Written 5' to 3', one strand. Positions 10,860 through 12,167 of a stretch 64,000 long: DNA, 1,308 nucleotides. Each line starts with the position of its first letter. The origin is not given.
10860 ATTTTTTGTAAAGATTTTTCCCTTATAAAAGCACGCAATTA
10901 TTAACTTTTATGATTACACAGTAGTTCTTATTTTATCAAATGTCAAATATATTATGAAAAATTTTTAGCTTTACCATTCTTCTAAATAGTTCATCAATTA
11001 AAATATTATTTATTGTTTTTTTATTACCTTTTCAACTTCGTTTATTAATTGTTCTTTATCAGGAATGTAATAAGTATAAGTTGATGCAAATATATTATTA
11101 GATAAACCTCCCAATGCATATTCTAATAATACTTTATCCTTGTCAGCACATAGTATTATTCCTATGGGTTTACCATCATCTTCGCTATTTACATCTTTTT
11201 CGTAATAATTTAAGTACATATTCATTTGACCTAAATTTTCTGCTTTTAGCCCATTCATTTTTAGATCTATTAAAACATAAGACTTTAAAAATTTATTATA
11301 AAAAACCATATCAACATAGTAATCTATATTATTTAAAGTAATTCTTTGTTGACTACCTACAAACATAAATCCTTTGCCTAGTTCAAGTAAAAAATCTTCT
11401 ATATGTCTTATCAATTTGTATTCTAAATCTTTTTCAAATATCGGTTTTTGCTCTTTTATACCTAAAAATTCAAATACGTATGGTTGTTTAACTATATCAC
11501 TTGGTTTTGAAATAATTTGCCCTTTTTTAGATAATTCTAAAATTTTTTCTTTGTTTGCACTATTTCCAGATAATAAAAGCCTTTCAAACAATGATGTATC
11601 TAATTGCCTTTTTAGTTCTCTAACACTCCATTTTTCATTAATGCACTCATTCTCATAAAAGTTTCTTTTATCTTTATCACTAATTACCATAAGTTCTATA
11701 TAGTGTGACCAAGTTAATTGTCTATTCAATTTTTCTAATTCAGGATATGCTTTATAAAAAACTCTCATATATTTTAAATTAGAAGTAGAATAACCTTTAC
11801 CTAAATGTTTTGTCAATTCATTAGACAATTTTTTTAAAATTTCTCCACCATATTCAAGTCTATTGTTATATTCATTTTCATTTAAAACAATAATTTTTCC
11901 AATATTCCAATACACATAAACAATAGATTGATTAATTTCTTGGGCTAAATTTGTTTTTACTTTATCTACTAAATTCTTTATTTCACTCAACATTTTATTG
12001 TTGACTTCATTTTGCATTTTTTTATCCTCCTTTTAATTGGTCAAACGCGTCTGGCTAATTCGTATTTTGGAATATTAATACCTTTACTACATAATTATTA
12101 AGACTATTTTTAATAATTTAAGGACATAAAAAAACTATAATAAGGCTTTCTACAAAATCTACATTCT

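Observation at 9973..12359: Integrase-less 2.3 kb islet at the 3' end of the spoIIE-like gene, flanked by 64-bp direct repeats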

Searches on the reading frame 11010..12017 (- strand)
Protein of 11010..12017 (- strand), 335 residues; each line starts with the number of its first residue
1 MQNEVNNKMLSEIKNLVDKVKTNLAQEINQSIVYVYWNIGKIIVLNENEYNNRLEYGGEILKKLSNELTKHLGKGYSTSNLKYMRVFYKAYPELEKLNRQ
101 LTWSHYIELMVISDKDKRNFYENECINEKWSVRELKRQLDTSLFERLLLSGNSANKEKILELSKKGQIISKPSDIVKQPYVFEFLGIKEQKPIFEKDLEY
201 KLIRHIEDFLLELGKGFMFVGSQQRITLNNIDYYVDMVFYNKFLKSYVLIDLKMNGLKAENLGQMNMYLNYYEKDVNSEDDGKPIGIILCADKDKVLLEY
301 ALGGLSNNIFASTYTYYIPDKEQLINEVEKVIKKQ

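Call 4: search_protein_families(library=pfam, proteins=[window:11010-12017:-], max_evalue=0.01)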
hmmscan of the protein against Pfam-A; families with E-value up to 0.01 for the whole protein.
window:11010-12017:- (335 aa): 2 families
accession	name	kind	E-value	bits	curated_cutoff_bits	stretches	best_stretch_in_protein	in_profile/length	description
PF06250.17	YhcG_C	-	1e-54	185.1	32.5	1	174-324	2-152/157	YhcG PDDEXK nuclease domain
PF17761.7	DUF1016_N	-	9.7e-43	146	32.8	1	12-146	1-137/137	DUF1016 N-terminal domain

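Call 29: find_homologous_proteins(query=window:11010-12017:-, max_evalue=1e-60)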
Query window:11010-12017:- (335 aa): 7921 proteins with E <= 1e-60 among 8000 candidates; the best 120 are listed.
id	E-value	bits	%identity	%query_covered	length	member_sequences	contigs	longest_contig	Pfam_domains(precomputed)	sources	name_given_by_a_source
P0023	8.0e-214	727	100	100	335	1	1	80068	PF17761.8,PF06250.18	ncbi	-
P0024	1.8e-185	633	86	99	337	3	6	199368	PF17761.8,PF06250.18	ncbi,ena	-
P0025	3.8e-185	632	86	99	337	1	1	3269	PF17761.8,PF06250.18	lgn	-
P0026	1.6e-184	630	85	100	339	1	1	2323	PF17761.8,PF06250.18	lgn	-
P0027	2.0e-184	630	86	99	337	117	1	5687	PF17761.8,PF06250.18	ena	-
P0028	5.5e-184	629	85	99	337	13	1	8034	PF17761.8,PF06250.18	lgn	-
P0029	8.9e-184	628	86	99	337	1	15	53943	PF17761.8,PF06250.18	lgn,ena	-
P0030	1.6e-183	627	85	99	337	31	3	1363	PF17761.8,PF06250.18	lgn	-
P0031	3.5e-183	626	85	99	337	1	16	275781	PF17761.8,PF06250.18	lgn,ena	-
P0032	3.6e-183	626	84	99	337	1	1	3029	PF17761.8,PF06250.18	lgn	-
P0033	5.5e-183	625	85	99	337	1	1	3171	PF17761.8,PF06250.18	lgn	-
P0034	7.4e-183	625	85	99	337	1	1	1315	PF17761.8,PF06250.18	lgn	-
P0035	8.4e-183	625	85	99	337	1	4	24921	PF17761.8,PF06250.18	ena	-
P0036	2.1e-182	623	85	99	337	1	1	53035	PF17761.8,PF06250.18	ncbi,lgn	-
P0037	3.0e-182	623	85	99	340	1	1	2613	PF17761.8,PF06250.18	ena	-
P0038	4.7e-181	619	84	100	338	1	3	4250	PF17761.8,PF06250.18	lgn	-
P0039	5.0e-181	619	84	100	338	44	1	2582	PF17761.8,PF06250.18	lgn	-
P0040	2.4e-180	617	84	99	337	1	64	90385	PF17761.8,PF06250.18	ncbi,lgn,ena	-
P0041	5.1e-180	615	83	100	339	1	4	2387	PF17761.8,PF06250.18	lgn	-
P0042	5.1e-180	615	83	99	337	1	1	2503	PF17761.8,PF06250.18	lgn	-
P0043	1.9e-179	614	84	99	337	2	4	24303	PF17761.8,PF06250.18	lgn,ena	-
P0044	2.0e-179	614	83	99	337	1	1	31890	PF17761.8,PF06250.18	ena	-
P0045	2.3e-179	613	83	100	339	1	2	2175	PF17761.8,PF06250.18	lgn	-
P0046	4.0e-179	613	83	100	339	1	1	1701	PF17761.8,PF06250.18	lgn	-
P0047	4.1e-179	613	83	99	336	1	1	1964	PF17761.8,PF06250.18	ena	-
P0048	6.5e-179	612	83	99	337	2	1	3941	PF17761.8,PF06250.18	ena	-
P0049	1.2e-178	611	83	99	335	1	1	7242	PF17761.8,PF06250.18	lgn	-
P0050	1.9e-178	610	83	99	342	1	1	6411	PF17761.8,PF06250.18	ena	-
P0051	5.3e-178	609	84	98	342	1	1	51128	PF17761.8,PF06250.18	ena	-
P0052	3.5e-177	606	82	100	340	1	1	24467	PF17761.8,PF06250.18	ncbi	-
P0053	8.6e-177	605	83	98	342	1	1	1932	PF17761.8,PF06250.18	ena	-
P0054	8.8e-177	605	83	98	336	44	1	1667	PF17761.8,PF06250.18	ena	-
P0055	9.9e-177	605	84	98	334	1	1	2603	PF17761.8,PF06250.18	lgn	-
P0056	1.3e-176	604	82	99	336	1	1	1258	PF17761.8,PF06250.18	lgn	-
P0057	1.3e-176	604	82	99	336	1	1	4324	PF17761.8,PF06250.18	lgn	-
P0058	2.2e-176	604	83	99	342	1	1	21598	PF17761.8,PF06250.18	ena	-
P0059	2.4e-176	603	82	100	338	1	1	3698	PF17761.8,PF06250.18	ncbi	-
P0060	3.4e-176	603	83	99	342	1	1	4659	PF17761.8,PF06250.18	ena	-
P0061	4.1e-176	603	81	99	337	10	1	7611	PF17761.8,PF06250.18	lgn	-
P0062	7.5e-176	602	82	100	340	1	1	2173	PF17761.8,PF06250.18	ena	-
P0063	1.5e-175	601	84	97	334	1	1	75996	PF17761.8,PF06250.18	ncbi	-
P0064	2.1e-175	600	83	97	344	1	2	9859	PF17761.8,PF06250.18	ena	-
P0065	4.3e-175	599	81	99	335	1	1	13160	PF17761.8,PF06250.18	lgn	-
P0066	4.8e-175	599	83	97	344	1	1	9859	PF17761.8,PF06250.18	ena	-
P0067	7.0e-175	599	82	98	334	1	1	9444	PF17761.8,PF06250.18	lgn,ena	-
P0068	1.1e-174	598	82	98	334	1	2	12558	PF17761.8,PF06250.18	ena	-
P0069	1.2e-174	598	82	99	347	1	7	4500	PF17761.8,PF06250.18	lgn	-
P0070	1.5e-174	598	81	99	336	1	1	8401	PF17761.8,PF06250.18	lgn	-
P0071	1.5e-174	597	83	97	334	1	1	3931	PF17761.8,PF06250.18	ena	-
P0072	1.9e-174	597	83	97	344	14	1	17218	PF17761.8,PF06250.18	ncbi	-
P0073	2.0e-174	597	80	99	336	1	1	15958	PF17761.8,PF06250.18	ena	-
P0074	3.2e-174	596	81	99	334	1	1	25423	PF17761.8,PF06250.18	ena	-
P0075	3.4e-174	596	81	99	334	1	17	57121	PF17761.8,PF06250.18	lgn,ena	-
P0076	4.3e-174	596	81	98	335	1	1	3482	PF17761.8,PF06250.18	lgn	-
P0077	4.4e-174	596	82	98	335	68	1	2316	PF17761.8,PF06250.18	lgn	-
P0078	4.8e-174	596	81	99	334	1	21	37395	PF17761.8,PF06250.18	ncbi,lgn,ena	-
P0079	4.8e-174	596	82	98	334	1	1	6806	PF17761.8,PF06250.18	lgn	-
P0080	5.4e-174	596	82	99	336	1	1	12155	PF17761.8,PF06250.18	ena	-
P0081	6.0e-174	596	82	98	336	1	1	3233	PF17761.8,PF06250.18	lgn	-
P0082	6.1e-174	596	80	99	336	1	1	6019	PF17761.8,PF06250.18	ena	-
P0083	6.2e-174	596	82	98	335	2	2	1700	PF17761.8,PF06250.18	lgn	-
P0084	6.3e-174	595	82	98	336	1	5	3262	PF17761.8,PF06250.18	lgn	-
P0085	6.6e-174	595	81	99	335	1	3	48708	PF17761.8,PF06250.18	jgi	-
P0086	7.1e-174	595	82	99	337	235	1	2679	PF17761.8,PF06250.18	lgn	-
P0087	7.7e-174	595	82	98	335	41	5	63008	PF17761.8,PF06250.18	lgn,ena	-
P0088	7.9e-174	595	82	98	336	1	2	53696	PF17761.8,PF06250.18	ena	-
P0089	8.1e-174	595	80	99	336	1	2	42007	PF17761.8,PF06250.18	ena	-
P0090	9.3e-174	595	82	98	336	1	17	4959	PF17761.8,PF06250.18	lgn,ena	-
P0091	9.8e-174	595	82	99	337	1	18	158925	PF17761.8,PF06250.18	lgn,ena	-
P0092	1.1e-173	595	81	99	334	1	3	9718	PF17761.8,PF06250.18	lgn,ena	-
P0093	1.2e-173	595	80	99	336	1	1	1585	PF17761.8,PF06250.18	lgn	-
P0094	1.8e-173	594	82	98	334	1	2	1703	PF17761.8,PF06250.18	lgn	-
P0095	2.4e-173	594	81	98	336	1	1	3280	PF17761.8,PF06250.18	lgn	-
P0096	2.4e-173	594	80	99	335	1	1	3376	PF17761.8,PF06250.18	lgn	-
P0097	2.5e-173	593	81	98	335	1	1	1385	PF17761.8,PF06250.18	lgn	-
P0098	2.9e-173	593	81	99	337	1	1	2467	PF17761.8,PF06250.18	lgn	-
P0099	3.1e-173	593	80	99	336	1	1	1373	PF17761.8,PF06250.18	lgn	-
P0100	3.1e-173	593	82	99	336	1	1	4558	PF17761.8,PF06250.18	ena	-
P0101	3.3e-173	593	82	98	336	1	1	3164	PF17761.8,PF06250.18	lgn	-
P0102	3.7e-173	593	82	98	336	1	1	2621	PF17761.8,PF06250.18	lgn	-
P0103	3.7e-173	593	82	98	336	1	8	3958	PF17761.8,PF06250.18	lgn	-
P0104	3.8e-173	593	81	99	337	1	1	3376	PF17761.8,PF06250.18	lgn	-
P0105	3.8e-173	593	81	99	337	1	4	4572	PF17761.8,PF06250.18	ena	-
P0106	4.0e-173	593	80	99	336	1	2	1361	PF17761.8,PF06250.18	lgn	-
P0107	4.2e-173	593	81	99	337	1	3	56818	PF17761.8,PF06250.18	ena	-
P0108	4.4e-173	593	81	99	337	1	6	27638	PF17761.8,PF06250.18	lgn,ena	-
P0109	4.4e-173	593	81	99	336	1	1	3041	PF17761.8,PF06250.18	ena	-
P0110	4.8e-173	593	82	98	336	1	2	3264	PF17761.8,PF06250.18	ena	-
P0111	5.0e-173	593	81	99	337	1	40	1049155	PF17761.8,PF06250.18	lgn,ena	-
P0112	5.2e-173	592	81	98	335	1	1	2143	PF17761.8,PF06250.18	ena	-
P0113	5.7e-173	592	82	98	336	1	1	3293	PF17761.8,PF06250.18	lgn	-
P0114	5.9e-173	592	82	98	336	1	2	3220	PF17761.8,PF06250.18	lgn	-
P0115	6.4e-173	592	82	98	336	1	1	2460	PF17761.8,PF06250.18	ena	-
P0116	6.5e-173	592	81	99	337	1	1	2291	PF17761.8,PF06250.18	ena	-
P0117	8.3e-173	592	81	98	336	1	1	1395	PF17761.8,PF06250.18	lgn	-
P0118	8.6e-173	592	82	98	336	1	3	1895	PF17761.8,PF06250.18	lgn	-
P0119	9.5e-173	592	81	99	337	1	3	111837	PF17761.8,PF06250.18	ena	-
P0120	9.9e-173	592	81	99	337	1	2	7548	PF17761.8,PF06250.18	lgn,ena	-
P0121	1.0e-172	591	81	99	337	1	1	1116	PF17761.8,PF06250.18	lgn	-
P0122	1.0e-172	591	81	99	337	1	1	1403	PF17761.8,PF06250.18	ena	-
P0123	1.1e-172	591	81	98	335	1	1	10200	PF17761.8,PF06250.18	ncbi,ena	-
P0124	1.1e-172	591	82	98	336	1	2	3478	PF17761.8,PF06250.18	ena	-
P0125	1.2e-172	591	81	98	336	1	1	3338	PF17761.8,PF06250.18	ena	-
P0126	1.2e-172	591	81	98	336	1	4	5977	PF17761.8,PF06250.18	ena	-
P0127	1.5e-172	591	81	98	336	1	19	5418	PF17761.8,PF06250.18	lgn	-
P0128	1.5e-172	591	82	98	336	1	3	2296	PF17761.8,PF06250.18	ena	-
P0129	1.6e-172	591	81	98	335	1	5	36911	PF17761.8,PF06250.18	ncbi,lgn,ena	-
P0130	1.7e-172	591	82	98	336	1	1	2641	PF17761.8,PF06250.18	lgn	-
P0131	1.8e-172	591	81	98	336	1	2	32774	PF17761.8,PF06250.18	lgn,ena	-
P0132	1.8e-172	591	82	98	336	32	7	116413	PF17761.8,PF06250.18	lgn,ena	-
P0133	1.9e-172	591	81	98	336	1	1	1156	PF17761.8,PF06250.18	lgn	-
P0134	2.0e-172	591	81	99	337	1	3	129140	PF17761.8,PF06250.18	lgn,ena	-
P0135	2.0e-172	591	82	98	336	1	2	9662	PF17761.8,PF06250.18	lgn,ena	-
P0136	2.3e-172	590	81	98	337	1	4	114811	PF17761.8,PF06250.18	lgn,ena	-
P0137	2.4e-172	590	82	98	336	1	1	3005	PF17761.8,PF06250.18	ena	-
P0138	2.6e-172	590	81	99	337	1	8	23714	PF17761.8,PF06250.18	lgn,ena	-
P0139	3.0e-172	590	81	99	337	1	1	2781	PF17761.8,PF06250.18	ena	-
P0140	4.2e-172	589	82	98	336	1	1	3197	PF17761.8,PF06250.18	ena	-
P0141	4.4e-172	589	82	98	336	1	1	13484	PF17761.8,PF06250.18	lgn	-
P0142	4.6e-172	589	82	98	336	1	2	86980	PF17761.8,PF06250.18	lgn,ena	-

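Call 30: find_encoding_contigs(protein=P0024, flank=5000, max_places=6)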
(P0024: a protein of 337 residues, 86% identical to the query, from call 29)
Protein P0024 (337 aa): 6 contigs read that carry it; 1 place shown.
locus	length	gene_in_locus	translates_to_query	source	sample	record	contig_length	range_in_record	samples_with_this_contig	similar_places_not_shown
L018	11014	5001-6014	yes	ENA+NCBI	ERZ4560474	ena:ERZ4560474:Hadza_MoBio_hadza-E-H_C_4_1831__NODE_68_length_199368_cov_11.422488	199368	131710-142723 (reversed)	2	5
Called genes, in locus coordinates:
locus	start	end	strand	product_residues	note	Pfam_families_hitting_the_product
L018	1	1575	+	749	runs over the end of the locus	PF22896:OB_RNR_1st (weak), PF08206:OB_RNB, PF17876:CSD2, PF00773:RNB, PF00575:S1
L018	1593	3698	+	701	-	PF00773:RNB, PF00575:S1 (weak)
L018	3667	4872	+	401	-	PF09587:PGA_cap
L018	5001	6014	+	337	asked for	PF17761:DUF1016_N, PF06250:YhcG_C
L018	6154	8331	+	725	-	PF13328:HD_4, PF01966:HD, PF04607:RelA_SpoT, PF02824:TGS, PF19296:RelA_AH, PF28438:RelA_RIS, PF13291:ACT_4 (weak)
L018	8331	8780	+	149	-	PF02580:Tyr_Deacylase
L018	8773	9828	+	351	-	PF01594:AI-2E_transport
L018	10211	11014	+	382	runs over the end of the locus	PF01820:Dala_Dala_lig_N, PF02222:ATP-grasp, PF02786:CPSase_L_D2 (weak), PF07478:Dala_Dala_lig_C, PF13535:ATP-grasp_4 (faint)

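Call 31: search_protein_families(library=padloc, proteins=[window:11010-12017:-], max_evalue=0.01)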
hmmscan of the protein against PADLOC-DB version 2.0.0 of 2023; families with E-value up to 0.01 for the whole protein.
window:11010-12017:- (335 aa): 32 families (the best 25 are shown)
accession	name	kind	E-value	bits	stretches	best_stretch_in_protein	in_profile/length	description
PDLC04807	PDC-S02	-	2.4e-127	423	1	4-333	11-340/351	-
PDLC04803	PDC-S02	-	1.1e-94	315.1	1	71-333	5-259/269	-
PDLC04795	PDC-S02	-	2.5e-83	278.2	1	4-330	22-342/357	-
PDLC04831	PDC-S02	-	2.7e-81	271.8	1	4-324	9-333/346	-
PDLC04810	PDC-S02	-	1.2e-77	259.5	1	5-321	10-333/355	-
PDLC04827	PDC-S02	-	3.3e-75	250.7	1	4-230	8-231/234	-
PDLC04822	PDC-S02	-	1.3e-73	246.1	1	5-295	9-289/294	-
PDLC04820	PDC-S02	-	5.8e-73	243.8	1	6-329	26-317/332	-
PDLC04812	PDC-S02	-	9.4e-48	159.9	1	4-145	6-147/151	-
PDLC04813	PDC-S02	-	1.8e-47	159.5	1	174-331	6-161/175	-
PDLC04802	PDC-S02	-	1.4e-45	153.5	2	5-147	8-156/171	-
PDLC04817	PDC-S02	-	3.9e-41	139.5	2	6-204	8-206/286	-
PDLC04823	PDC-S02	-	3.1e-40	135.7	2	100-177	31-105/175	-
PDLC04797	PDC-S02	-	1.9e-37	126.1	1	4-123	3-122/126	-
PDLC04826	PDC-S02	-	1.6e-36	124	1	7-218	12-217/222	-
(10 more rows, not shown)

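Call 39: search_protein_families(library=phrogs, proteins=[window:11010-12017:-], max_evalue=0.01)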
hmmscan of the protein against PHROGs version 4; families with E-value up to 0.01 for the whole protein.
window:11010-12017:- (335 aa): 1 family
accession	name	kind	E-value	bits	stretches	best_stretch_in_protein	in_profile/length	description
phrog_22762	-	unknown function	4.3e-82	277.1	1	7-327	9-322/343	-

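Call 65: find_related_loci(query=window:11010-12017:-, collection=metagenome_contigs, flank=2500)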
Query window:11010-12017:- (335 aa) in metagenome_contigs; peptide patterns used: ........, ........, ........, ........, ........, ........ (x = any residue, [..] = any of these).
600 stretches matched a pattern (row limit reached: there are more); 567 encode a relative of the query (tblastn E <= 1e-3); the best 80 are kept; 80 distinct loci.
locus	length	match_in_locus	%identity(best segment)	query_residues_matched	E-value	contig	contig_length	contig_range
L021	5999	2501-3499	83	1-333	0e+0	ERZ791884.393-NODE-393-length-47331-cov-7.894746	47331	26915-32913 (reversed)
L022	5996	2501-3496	84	1-332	0e+0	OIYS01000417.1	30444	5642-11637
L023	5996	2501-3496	81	1-332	0e+0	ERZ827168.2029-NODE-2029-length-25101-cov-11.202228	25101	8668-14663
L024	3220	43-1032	81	6-335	0e+0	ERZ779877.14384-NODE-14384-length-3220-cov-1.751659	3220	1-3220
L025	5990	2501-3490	81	6-335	0e+0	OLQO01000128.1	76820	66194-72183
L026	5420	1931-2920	80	6-335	0e+0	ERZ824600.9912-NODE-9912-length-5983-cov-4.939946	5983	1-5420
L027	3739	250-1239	80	6-335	0e+0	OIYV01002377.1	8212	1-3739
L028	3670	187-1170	82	6-333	0e+0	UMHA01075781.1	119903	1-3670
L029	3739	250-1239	81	6-335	0e+0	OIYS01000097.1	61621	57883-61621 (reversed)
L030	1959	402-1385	80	6-333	0e+0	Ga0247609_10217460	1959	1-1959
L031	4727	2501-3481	82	6-332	0e+0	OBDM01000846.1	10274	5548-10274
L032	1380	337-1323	81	4-332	0e+0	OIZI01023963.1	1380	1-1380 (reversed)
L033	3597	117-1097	80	6-332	2e-180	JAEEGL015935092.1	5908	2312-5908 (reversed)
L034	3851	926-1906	80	6-332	0e+0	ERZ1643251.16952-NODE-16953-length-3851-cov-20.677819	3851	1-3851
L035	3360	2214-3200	76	4-332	1e-180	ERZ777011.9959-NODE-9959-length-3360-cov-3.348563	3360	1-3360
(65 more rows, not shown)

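Call 74: find_encoding_contigs(protein=P0023, flank=3000, max_places=2)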
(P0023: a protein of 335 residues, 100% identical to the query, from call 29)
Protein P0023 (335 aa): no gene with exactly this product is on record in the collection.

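Call 76: list_cluster_members(proteins=[P0023, P0002, P0008])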
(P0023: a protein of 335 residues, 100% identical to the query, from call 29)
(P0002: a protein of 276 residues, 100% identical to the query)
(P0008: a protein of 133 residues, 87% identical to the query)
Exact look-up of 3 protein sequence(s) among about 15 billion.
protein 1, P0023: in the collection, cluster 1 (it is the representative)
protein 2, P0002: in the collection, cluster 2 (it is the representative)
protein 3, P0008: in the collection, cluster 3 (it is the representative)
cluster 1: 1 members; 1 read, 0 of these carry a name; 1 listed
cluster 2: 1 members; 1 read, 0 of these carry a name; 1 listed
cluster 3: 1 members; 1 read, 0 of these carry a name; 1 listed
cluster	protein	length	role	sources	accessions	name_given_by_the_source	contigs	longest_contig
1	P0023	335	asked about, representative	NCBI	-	-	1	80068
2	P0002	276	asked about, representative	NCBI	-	-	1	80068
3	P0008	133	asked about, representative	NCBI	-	-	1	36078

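Call 91: search_solved_structures(query=window:11010-12017:-, max_evalue=0.01)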
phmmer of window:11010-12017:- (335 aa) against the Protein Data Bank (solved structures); distinct sequences matched with E-value up to 0.01: 0.

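Call 93: search_protein_families(library=ncbifam, proteins=[window:11010-12017:-], max_evalue=0.001)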
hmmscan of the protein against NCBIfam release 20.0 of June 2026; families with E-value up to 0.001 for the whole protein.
window:11010-12017:- (335 aa): 0 families
